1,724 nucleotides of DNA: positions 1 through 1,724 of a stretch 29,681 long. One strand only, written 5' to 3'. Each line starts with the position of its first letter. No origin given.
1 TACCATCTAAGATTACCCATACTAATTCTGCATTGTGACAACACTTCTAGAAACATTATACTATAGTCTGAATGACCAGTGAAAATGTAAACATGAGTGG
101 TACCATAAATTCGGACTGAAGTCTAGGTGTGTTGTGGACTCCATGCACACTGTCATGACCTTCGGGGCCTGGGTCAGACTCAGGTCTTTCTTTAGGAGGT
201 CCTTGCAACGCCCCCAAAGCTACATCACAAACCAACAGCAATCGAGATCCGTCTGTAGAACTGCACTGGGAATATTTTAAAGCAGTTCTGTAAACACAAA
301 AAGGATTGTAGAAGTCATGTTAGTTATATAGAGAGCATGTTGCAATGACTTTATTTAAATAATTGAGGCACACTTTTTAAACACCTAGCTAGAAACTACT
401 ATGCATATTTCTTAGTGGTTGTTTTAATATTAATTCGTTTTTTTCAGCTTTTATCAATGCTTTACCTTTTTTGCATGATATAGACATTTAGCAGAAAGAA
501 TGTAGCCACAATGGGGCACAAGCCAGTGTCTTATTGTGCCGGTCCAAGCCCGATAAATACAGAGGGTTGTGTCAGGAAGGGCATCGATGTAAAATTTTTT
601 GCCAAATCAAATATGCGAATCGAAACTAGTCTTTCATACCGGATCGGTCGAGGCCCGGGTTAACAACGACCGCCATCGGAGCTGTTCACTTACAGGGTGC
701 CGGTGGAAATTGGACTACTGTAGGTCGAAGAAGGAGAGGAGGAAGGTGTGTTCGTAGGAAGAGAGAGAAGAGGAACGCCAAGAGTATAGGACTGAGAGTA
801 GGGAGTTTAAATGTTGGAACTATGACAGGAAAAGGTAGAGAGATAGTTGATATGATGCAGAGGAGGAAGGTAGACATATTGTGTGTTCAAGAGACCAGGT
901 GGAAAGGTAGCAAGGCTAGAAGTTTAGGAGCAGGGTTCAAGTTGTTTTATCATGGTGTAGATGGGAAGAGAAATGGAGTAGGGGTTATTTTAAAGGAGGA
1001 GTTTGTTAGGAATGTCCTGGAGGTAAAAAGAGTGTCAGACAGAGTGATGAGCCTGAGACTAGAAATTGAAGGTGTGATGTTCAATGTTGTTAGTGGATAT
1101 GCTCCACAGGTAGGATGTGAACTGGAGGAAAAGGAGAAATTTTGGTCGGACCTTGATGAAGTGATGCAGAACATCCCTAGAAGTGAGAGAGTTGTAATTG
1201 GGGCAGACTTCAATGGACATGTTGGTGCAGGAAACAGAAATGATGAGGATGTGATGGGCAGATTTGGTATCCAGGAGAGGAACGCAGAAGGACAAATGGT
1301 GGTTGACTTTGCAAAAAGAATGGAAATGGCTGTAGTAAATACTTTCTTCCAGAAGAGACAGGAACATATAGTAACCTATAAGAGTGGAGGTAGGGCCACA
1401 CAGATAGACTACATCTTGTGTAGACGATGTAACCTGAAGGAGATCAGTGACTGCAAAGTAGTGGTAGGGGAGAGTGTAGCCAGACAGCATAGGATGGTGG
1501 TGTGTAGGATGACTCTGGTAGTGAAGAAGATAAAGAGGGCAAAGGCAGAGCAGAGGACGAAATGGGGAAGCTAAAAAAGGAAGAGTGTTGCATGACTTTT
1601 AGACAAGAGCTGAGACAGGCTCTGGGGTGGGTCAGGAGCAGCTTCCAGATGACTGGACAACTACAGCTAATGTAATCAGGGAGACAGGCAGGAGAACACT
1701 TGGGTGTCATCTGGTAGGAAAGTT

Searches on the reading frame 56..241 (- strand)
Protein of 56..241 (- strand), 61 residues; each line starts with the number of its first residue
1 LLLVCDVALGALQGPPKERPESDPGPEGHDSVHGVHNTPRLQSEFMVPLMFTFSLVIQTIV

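Call 69: find_encoding_contigs(protein=window:56-241:-, flank=2000, max_places=4)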
Protein window:56-241:- (61 aa): no gene with exactly this product is on record in the collection.

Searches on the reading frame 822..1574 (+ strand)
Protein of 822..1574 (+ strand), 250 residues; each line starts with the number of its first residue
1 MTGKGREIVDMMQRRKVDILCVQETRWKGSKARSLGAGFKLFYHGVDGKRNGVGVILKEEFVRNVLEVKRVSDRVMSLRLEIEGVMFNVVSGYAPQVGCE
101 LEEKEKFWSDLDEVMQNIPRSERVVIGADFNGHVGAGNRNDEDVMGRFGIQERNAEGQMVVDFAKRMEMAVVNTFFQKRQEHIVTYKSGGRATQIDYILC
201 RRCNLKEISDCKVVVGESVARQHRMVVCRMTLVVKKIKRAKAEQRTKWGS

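Call 42: find_encoding_contigs(protein=window:822-1574:+, flank=1000, max_places=3)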
Protein window:822-1574:+ (250 aa): no gene with exactly this product is on record in the collection.

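Call 68: search_protein_families(library=pfam, proteins=[window:822-1574:+], max_evalue=0.01)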
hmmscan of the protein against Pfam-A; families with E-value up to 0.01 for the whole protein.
window:822-1574:+ (250 aa): 2 families
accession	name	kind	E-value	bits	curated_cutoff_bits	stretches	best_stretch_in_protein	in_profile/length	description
PF03372.29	Exo_endo_phos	-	2.7e-10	40.8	24.5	1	6-206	20-207/225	Endonuclease/Exonuclease/phosphatase family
PF14529.12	Exo_endo_phos_2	-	3e-05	24.3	27.4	1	88-200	2-93/117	Endonuclease-reverse transcriptase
